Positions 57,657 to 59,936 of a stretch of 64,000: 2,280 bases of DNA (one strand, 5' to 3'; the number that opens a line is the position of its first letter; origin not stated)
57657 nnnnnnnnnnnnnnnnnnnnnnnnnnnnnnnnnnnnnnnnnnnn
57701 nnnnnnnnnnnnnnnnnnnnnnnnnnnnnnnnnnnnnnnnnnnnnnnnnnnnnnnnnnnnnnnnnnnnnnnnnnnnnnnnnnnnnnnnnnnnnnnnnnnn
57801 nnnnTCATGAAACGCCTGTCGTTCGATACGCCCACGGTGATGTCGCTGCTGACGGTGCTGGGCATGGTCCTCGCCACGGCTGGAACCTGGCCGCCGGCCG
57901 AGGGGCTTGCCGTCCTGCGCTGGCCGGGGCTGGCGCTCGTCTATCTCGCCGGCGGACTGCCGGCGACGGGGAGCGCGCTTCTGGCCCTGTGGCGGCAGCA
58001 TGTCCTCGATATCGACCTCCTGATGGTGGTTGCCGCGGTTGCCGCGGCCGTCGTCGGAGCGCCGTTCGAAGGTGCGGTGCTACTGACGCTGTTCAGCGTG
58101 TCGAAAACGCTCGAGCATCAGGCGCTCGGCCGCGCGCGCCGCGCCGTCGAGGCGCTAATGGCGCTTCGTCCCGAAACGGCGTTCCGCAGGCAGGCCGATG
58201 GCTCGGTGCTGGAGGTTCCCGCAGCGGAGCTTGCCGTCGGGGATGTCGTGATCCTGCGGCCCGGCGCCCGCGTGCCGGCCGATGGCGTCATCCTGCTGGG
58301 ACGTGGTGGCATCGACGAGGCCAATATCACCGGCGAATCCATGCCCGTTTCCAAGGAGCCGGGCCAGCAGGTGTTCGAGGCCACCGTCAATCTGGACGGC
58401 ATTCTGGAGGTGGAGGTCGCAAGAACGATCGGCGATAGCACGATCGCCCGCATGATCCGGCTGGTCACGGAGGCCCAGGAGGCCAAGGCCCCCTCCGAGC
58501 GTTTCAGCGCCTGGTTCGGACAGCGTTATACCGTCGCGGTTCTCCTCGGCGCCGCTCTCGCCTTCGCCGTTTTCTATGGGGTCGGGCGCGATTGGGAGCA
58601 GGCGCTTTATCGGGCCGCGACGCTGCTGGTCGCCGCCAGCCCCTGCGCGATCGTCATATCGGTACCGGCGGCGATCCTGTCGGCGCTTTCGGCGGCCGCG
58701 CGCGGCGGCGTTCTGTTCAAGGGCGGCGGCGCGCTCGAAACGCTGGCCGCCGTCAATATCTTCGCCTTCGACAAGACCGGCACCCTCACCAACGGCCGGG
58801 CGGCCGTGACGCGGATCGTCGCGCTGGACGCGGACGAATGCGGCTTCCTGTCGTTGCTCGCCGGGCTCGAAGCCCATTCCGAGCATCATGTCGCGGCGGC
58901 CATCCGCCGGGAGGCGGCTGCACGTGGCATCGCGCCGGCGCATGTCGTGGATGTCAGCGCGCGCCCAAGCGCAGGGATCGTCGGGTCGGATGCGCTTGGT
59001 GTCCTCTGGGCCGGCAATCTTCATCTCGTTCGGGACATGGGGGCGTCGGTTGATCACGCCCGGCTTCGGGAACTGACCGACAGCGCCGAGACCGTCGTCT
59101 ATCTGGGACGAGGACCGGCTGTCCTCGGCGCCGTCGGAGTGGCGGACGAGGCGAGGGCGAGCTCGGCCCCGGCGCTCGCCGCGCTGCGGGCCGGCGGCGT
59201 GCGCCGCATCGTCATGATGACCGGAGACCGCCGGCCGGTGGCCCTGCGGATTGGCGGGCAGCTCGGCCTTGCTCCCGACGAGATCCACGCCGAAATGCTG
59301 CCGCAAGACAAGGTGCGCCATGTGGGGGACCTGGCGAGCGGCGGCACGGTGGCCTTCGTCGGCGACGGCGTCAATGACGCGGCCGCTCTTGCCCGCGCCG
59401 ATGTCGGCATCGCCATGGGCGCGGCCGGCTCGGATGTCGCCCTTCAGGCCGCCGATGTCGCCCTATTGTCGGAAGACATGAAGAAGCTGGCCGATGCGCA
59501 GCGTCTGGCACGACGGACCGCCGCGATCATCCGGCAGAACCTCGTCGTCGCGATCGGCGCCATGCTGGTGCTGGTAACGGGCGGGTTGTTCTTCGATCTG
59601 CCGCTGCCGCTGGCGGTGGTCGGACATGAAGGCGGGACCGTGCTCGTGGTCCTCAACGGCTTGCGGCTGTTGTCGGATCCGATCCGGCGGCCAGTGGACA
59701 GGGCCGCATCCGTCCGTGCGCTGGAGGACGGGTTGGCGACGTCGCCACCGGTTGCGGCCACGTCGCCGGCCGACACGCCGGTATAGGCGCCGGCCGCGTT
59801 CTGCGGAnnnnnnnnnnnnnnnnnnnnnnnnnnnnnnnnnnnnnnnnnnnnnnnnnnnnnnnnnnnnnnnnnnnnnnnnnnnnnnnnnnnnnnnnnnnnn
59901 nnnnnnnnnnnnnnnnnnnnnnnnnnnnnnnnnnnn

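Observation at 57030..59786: Perfect 29-bp palindrome containing the Irr ICE-box consensus upstream of a VIT-transporter / SPC-type P1B-4 ATPase operon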

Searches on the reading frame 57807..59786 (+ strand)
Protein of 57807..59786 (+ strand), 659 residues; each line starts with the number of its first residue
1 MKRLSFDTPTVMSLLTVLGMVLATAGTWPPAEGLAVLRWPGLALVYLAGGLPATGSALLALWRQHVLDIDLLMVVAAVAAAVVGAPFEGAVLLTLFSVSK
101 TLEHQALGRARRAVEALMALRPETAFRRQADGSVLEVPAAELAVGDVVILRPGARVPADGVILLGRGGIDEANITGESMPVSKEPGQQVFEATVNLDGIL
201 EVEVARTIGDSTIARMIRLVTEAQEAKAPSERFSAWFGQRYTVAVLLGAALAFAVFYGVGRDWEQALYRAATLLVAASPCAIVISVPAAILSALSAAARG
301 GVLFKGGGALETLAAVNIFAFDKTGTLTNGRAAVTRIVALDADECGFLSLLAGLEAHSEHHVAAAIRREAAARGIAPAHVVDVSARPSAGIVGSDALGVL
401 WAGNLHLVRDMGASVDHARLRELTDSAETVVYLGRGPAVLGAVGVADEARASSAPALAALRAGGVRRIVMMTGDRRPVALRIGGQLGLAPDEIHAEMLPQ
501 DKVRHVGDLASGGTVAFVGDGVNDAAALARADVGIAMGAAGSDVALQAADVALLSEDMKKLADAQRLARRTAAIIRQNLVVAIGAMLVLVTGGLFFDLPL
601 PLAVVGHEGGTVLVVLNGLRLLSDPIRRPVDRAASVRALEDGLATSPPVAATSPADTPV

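Call 5: search_protein_families(library=pfam, proteins=[window:57807-59786:+])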
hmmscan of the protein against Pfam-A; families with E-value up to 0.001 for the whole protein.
window:57807-59786:+ (659 aa): 2 families
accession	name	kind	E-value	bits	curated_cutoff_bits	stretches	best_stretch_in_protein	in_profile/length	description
PF00122.25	E1-E2_ATPase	-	1.6e-50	171.5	28.1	1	121-299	3-180/181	E1-E2 ATPase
PF00702.32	Hydrolase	-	7.7e-26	92.1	26.4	1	317-532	2-191/191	haloacid dehalogenase-like hydrolase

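Call 6: search_protein_families(library=ncbifam, proteins=[window:57807-59786:+], max_evalue=0.001)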
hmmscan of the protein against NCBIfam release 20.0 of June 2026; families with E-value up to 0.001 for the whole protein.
window:57807-59786:+ (659 aa): 19 families
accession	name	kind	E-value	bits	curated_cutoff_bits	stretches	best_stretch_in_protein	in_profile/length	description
TIGR01525.1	ATPase-IB_hvy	subfamily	7.3e-166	553.3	346.25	1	69-621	1-560/560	heavy metal translocating P-type ATPase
TIGR01512.1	ATPase-IB2_Cd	subfamily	9.5e-151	502.8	313.5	2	69-374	1-287/494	cadmium family heavy metal-translocating P-type ATPase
NF008262.1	PRK11033.1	equivalog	2.7e-123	412.9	1005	1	46-623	155-729/731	zinc/cadmium/mercury/lead-transporting ATPase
NF033775.1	P_type_ZntA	exception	1.6e-113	380.5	1240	1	48-623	162-730/732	Zn(II)/Cd(II)/Pb(II) translocating P-type ATPase ZntA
TIGR01511.1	ATPase-IB1_Cu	subfamily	4.8e-101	339.3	397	1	89-621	46-541/542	copper-translocating P-type ATPase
TIGR01494.1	ATPase_P-type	subfamily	1.3e-71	241.5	62.3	1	92-591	2-458/478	HAD-IC family P-type ATPase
NF007952.0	PRK10671.1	equivalog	1.6e-70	238.3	1316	1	90-583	294-786/838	copper-exporting P-type ATPase CopA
TIGR01647.1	ATPase-IIIA_H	equivalog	2.1e-41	142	615.5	2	68-342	37-312/755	plasma-membrane proton-efflux P-type ATPase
TIGR01497.1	kdpB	equivalog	2.3e-38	131.8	527.9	2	99-339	80-322/675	potassium-transporting ATPase subunit KdpB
TIGR01522.1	ATPase-IIA2_Ca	equivalog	1.5e-36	125.6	798.3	3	66-342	59-345/854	calcium-transporting P-type ATPase, PMR1-type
NF010609.0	PRK14010.1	equivalog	3.2e-34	118.1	1323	2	92-338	73-320/673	K(+)-transporting ATPase subunit B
TIGR01106.1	ATPase-IIC_X-K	subfamily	1.8e-26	92.3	946.1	2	114-337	132-365/997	Na,H/K antiporter P-type ATPase subunit alpha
TIGR01524.1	ATPase-IIIB_Mg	equivalog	1.1e-25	89.7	610.75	2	492-575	581-664/867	magnesium-translocating P-type ATPase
NF011702.0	PRK15122.1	subfamily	3.4e-25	88.2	975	2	493-571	621-699/907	magnesium-translocating P-type ATPase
TIGR01517.1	ATPase-IIB_Ca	equivalog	4.3e-25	88.1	507.05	2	495-588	609-706/882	calcium-translocating P-type ATPase, PMCA-type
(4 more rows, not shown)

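Call 23: search_dna_similar(query=window:57807-59786:+, collection=plasmids, mode=protein, max_rows=60, max_evalue=1e-60)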
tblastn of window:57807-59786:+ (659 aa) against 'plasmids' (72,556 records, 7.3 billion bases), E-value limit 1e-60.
Records with a match: 2207; places in all: 2510; records where one place covers at least 80% of the query: 2198.
Best place of each record, by identity: >=99% 2; 90-95% 1; 80-90% 9; 60-80% 7; <60% 2188.
By first word of the organism name: Klebsiella 443; Enterococcus 232; Listeria 126; Ralstonia 125; Staphylococcus 100; Lactococcus 98; Pseudosulfitobacter 63; Enterobacter 56; Rhodococcus 45; Escherichia 38; and 248 more.
By predicted mobility (MOB-suite, as given by PLSDB): non-mobilizable 996; mobilizable 633; conjugative 578.
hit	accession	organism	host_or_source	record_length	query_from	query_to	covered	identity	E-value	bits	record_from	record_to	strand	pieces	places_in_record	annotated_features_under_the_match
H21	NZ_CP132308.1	Shinella sumterensis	Homo sapiens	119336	1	643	98%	99.8%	0e+0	1051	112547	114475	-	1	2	cation-translocating P-type ATPase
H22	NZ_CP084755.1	Roseateles sp. XES5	Xenopus laevis,bacterial culture,swab ...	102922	1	643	98%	99.5%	0e+0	1047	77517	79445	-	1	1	cation-translocating P-type ATPase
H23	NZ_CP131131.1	Shinella zoogloeoides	isolate,Activated charcoal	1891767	1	631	96%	93.5%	0e+0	954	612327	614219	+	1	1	none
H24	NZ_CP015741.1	Shinella sp. HZN7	-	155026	1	627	95%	85.5%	0e+0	874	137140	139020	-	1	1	cation-translocating P-type ATPase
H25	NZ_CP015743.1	Shinella sp. HZN7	-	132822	1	627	95%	85.5%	0e+0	874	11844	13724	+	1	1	cation-translocating P-type ATPase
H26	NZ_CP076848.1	Agrobacterium pusense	mixed culture,weathered tuff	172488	1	627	95%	85.5%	0e+0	874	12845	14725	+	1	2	cation-translocating P-type ATPase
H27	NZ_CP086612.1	Shinella zoogloeoides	-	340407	1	627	95%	85.5%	0e+0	874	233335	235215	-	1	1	cation-translocating P-type ATPase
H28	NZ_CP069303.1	Shinella sp. PSBB067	monoisolate,Minnesota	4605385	1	627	95%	85.5%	0e+0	874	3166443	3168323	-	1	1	none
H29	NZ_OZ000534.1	Shinella sp. WSC3-e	-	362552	1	627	95%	85.5%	0e+0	874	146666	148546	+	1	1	cation-translocating P-type ATPase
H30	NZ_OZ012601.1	Shinella sp. WSD5-1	-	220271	1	627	95%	85.5%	0e+0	874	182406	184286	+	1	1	cation-translocating P-type ATPase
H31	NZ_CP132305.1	Shinella sumterensis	Homo sapiens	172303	1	627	95%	85.5%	0e+0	874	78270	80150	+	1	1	cation-translocating P-type ATPase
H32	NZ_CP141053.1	Paracoccus denitrificans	-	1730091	1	629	95%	77.6%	0e+0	793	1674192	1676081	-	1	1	none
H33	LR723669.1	Rhizobium sp. Khangiran2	contaminated soil sample obtained from ...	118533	1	628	95%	77.7%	0e+0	791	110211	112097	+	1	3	cadA: cadmium-translocating P-type ATPase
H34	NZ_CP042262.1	Qingshengfaniella alkalisoli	cell culture,saline soil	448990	4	627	95%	73.1%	0e+0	727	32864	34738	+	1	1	cation-translocating P-type ATPase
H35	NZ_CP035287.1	Paracoccus versutus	whole organism,soil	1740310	10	627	94%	67.5%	0e+0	621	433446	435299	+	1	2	none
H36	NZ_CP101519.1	Ensifer adhaerens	cell cuture,rhizosphere soil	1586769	1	493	75%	80.9%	5e-114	663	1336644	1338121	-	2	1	none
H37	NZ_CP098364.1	Paracoccus sp. TOH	cell cuture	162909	41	627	89%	67.7%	6e-171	548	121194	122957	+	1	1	cation-translocating P-type ATPase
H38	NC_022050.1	Paracoccus aminophilus JCM 7686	-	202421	41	638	91%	65.6%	0e+0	586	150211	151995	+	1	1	cation-translocating P-type ATPase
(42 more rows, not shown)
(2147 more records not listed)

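Call 24: get_annotated_region(hit=H32, flank=3000)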
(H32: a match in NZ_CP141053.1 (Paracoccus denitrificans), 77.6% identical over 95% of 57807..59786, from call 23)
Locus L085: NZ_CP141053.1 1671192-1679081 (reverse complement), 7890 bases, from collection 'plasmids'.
description: Paracoccus denitrificans strain HAMBI_2443 plasmid unnamed1, complete sequence
organism: Paracoccus denitrificans (NCBI taxid 266)
taxonomy: Bacteria; Pseudomonadota; Alphaproteobacteria; Rhodobacterales; Paracoccaceae; Paracoccus; Paracoccus denitrificans
host: -; source: -; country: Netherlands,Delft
typing (MOB-suite, as given by PLSDB): conjugative; replicon rep_cluster_746; relaxase MOBP; mating-pair formation MPF_T
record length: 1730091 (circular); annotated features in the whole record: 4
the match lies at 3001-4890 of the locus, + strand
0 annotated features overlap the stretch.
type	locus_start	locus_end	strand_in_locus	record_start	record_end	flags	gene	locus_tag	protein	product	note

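Call 25: get_annotated_region(hit=H33, flank=3000)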
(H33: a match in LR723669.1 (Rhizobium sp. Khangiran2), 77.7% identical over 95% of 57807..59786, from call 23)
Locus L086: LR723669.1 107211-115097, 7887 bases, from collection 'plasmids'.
description: Rhizobium sp. Khangiran2 genome assembly, plasmid: 2
organism: Rhizobium sp. Khangiran2 (NCBI taxid 1435607)
taxonomy: Bacteria; Pseudomonadota; Alphaproteobacteria; Hyphomicrobiales; Rhizobiaceae; Rhizobium; Rhizobium sp. Khangiran2
host: -; source: contaminated soil sample obtained from a drilling mud pit; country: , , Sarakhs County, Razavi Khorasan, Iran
typing (MOB-suite, as given by PLSDB): non-mobilizable
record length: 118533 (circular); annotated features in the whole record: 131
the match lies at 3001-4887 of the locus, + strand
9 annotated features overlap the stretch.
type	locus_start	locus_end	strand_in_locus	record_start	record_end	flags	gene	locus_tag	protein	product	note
CDS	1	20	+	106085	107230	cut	-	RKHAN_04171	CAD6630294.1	efflux RND transporter periplasmic adaptor subunit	-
CDS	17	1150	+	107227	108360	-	-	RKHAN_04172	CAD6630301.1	ABC transporter permease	-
CDS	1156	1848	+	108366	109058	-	-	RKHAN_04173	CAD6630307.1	ABC transporter ATP-binding protein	-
CDS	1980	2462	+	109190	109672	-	-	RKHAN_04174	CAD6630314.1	cytochrome b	-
CDS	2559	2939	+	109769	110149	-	-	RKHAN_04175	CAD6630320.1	hypothetical protein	-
CDS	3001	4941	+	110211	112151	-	cadA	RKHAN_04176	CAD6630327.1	cadmium-translocating P-type ATPase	-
CDS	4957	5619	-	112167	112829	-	-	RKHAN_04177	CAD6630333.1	hypothetical protein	-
CDS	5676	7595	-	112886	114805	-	-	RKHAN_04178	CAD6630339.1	heavy metal translocating P-type ATPase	-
CDS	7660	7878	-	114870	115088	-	-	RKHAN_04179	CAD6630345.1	copper chaperone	-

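Call 26: get_annotated_region(hit=H34, flank=3000)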
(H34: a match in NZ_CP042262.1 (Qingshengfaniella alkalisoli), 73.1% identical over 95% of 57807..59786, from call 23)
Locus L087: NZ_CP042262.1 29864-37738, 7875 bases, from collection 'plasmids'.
description: Qingshengfaniella alkalisoli strain LN3S51 plasmid unnamed1, complete sequence
organism: Qingshengfaniella alkalisoli (NCBI taxid 2599296)
taxonomy: Bacteria; Pseudomonadota; Alphaproteobacteria; Rhodobacterales; Paracoccaceae; Qingshengfaniella; Qingshengfaniella alkalisoli
host: -; source: cell culture,saline soil; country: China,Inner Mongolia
typing (MOB-suite, as given by PLSDB): non-mobilizable
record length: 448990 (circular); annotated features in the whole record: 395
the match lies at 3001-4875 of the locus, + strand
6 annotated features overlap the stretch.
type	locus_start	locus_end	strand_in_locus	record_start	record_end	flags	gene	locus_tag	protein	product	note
CDS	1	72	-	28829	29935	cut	tcuB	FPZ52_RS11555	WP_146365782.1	tricarballylate utilization 4Fe-4S protein TcuB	-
CDS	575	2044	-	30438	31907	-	-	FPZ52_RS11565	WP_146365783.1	amidohydrolase family protein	-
CDS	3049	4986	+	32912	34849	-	-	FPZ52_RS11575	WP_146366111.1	cation-translocating P-type ATPase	-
CDS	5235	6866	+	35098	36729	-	-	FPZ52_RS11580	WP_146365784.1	L-lactate permease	GO:0015727 - lactate transport [Evidence IEA]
CDS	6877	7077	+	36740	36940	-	-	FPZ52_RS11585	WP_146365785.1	hypothetical protein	-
CDS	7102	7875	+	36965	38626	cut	ggt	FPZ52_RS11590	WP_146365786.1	gamma-glutamyltransferase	GO:0006750 - glutathione biosynthetic process [Evidence IEA]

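Call 27: get_annotated_region(hit=H35, flank=3000)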
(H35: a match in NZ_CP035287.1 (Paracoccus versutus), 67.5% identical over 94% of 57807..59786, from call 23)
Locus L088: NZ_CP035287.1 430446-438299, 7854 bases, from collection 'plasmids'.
description: Paracoccus versutus strain UW1 plasmid pTAV4, complete sequence
organism: Paracoccus versutus (NCBI taxid 34007)
taxonomy: Bacteria; Pseudomonadota; Alphaproteobacteria; Rhodobacterales; Paracoccaceae; Paracoccus; Paracoccus versutus
host: -; source: whole organism,soil; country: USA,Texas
typing (MOB-suite, as given by PLSDB): non-mobilizable; replicon rep_cluster_746; mating-pair formation MPF_T
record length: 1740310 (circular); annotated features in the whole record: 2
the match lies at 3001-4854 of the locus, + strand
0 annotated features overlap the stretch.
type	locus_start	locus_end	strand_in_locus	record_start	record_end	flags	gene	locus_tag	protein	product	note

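Call 28: get_annotated_region(hit=H37, flank=3000)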
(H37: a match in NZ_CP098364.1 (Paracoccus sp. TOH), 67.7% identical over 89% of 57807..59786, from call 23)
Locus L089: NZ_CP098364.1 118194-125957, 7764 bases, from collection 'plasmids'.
description: Paracoccus sp. TOH plasmid p3, complete sequence
organism: Paracoccus sp. TOH (NCBI taxid 1263728)
taxonomy: Bacteria; Pseudomonadota; Alphaproteobacteria; Rhodobacterales; Paracoccaceae; Paracoccus; Paracoccus sp. TOH
host: -; source: cell cuture; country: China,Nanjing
typing (MOB-suite, as given by PLSDB): non-mobilizable; replicon rep_cluster_560,rep_cluster_969
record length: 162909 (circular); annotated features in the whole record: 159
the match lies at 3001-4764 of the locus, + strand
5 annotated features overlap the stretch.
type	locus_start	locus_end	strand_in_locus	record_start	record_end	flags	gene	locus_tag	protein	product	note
CDS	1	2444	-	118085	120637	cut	ligD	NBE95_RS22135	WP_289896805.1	DNA ligase D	GO:0006303 - double-strand break repair via nonhomologous end joining [Evidence IEA]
CDS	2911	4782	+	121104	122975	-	-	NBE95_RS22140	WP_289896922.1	cation-translocating P-type ATPase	-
CDS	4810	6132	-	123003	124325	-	-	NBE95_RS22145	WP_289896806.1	ATP-binding protein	GO:0007165 - signal transduction [Evidence IEA]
CDS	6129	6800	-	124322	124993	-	-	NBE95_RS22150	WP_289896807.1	response regulator transcription factor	GO:0000160 - phosphorelay signal transduction system [Evidence IEA]; GO:0006355 - regulation of DNA-templated ...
CDS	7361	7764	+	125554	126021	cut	-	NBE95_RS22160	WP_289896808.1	DUF2271 domain-containing protein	-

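Call 29: get_annotated_region(hit=H38, flank=3000)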
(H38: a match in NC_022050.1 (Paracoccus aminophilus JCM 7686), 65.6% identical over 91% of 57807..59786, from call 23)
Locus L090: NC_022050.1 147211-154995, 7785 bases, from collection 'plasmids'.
description: Paracoccus aminophilus JCM 7686 plasmid pAMI8, complete sequence
organism: Paracoccus aminophilus JCM 7686 (NCBI taxid 1367847)
taxonomy: Bacteria; Pseudomonadota; Alphaproteobacteria; Rhodobacterales; Paracoccaceae; Paracoccus; Paracoccus aminophilus; Paracoccus aminophilus JCM 7686
host: -; source: -; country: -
typing (MOB-suite, as given by PLSDB): conjugative; replicon rep_cluster_607; relaxase MOBP; mating-pair formation MPF_T
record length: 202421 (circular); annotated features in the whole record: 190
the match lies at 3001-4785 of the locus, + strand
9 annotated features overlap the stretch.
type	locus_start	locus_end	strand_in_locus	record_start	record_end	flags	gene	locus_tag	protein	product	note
CDS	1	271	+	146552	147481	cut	-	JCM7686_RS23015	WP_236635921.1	arsenic resistance protein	-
CDS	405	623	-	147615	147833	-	-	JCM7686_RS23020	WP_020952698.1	hypothetical protein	-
CDS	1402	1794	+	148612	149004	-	-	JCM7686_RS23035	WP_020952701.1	group III truncated hemoglobin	-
CDS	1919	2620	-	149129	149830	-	-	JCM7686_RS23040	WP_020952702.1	VIT1/CCC1 transporter family protein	GO:0030026 - intracellular manganese ion homeostasis [Evidence IEA]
CDS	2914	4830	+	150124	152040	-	-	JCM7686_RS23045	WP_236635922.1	cation-translocating P-type ATPase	-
CDS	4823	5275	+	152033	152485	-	-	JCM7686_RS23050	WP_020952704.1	universal stress protein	-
CDS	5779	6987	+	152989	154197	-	-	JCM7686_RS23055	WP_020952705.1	Na+-transporting NADH:ubiquinone oxidoreductase subunit A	-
CDS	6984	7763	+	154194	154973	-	-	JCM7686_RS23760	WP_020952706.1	RnfABCDGE type electron transport complex subunit D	GO:0055085 - transmembrane transport [Evidence IEA]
CDS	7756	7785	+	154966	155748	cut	-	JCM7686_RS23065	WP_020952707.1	FMN-binding protein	-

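Call 30: get_annotated_region(hit=H36, flank=3000)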
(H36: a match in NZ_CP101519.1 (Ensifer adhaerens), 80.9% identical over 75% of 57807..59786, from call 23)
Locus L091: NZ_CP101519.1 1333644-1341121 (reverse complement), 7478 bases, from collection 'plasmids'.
description: Ensifer adhaerens strain NER9 plasmid pB, complete sequence
organism: Ensifer adhaerens (NCBI taxid 106592)
taxonomy: Bacteria; Pseudomonadota; Alphaproteobacteria; Hyphomicrobiales; Rhizobiaceae; Ensifer; Ensifer adhaerens
host: -; source: cell cuture,rhizosphere soil; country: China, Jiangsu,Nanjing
typing (MOB-suite, as given by PLSDB): non-mobilizable; mating-pair formation MPF_T
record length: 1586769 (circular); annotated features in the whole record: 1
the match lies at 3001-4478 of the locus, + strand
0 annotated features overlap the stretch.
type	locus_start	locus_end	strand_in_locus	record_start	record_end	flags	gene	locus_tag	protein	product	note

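Call 48: search_solved_structures(query=window:57807-59786:+, max_evalue=1e-40, show_alignments=1)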
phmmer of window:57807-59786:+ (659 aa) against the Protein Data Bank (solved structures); distinct sequences matched with E-value up to 1e-40: 14.
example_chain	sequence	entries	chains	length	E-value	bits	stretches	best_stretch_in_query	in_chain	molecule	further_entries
7qbz_A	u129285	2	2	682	2.1e-105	356.7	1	45-623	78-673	Cadmium translocating P-type ATPase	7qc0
4umv_A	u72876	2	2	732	1.2e-95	324.5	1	46-622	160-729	ZINC-TRANSPORTING ATPASE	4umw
7r0g_A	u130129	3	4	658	7.4e-85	288.9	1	87-597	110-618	Putative copper-exporting P-type ATPase A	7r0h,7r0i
3j08_A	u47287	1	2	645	9e-85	288.6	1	87-597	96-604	copper-exporting P-type ATPase A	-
3j09_A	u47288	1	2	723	1.3e-84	288.1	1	87-597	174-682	copper-exporting P-type ATPase A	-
3rfu_A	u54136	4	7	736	3.6e-83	283.3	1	81-621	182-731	Copper efflux ATPase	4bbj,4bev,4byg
8q75_A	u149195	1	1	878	5.2e-68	233.3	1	82-597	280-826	Copper-transporting ATPase HMA4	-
8q73_A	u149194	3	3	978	7e-68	232.8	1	83-597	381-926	Copper-transporting ATPase HMA4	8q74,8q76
7xuk_A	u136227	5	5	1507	8.4e-55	189.7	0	396-602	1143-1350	Copper-transporting ATPase 2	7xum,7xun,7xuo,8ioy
7si3_A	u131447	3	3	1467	8.4e-55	189.7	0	426-621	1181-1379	P-type Cu(+) transporter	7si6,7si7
3sky_A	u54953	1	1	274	3.6e-45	157.8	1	315-573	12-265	Copper-exporting P-type ATPase B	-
3skx_A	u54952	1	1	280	5.3e-45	157.3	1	315-572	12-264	Copper-exporting P-type ATPase B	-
3a1c_A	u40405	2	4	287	1.7e-42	149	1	298-575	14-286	Probable copper-exporting P-type ATPase A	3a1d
3a1e_A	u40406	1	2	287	2e-41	145.5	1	298-575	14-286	Probable copper-exporting P-type ATPase A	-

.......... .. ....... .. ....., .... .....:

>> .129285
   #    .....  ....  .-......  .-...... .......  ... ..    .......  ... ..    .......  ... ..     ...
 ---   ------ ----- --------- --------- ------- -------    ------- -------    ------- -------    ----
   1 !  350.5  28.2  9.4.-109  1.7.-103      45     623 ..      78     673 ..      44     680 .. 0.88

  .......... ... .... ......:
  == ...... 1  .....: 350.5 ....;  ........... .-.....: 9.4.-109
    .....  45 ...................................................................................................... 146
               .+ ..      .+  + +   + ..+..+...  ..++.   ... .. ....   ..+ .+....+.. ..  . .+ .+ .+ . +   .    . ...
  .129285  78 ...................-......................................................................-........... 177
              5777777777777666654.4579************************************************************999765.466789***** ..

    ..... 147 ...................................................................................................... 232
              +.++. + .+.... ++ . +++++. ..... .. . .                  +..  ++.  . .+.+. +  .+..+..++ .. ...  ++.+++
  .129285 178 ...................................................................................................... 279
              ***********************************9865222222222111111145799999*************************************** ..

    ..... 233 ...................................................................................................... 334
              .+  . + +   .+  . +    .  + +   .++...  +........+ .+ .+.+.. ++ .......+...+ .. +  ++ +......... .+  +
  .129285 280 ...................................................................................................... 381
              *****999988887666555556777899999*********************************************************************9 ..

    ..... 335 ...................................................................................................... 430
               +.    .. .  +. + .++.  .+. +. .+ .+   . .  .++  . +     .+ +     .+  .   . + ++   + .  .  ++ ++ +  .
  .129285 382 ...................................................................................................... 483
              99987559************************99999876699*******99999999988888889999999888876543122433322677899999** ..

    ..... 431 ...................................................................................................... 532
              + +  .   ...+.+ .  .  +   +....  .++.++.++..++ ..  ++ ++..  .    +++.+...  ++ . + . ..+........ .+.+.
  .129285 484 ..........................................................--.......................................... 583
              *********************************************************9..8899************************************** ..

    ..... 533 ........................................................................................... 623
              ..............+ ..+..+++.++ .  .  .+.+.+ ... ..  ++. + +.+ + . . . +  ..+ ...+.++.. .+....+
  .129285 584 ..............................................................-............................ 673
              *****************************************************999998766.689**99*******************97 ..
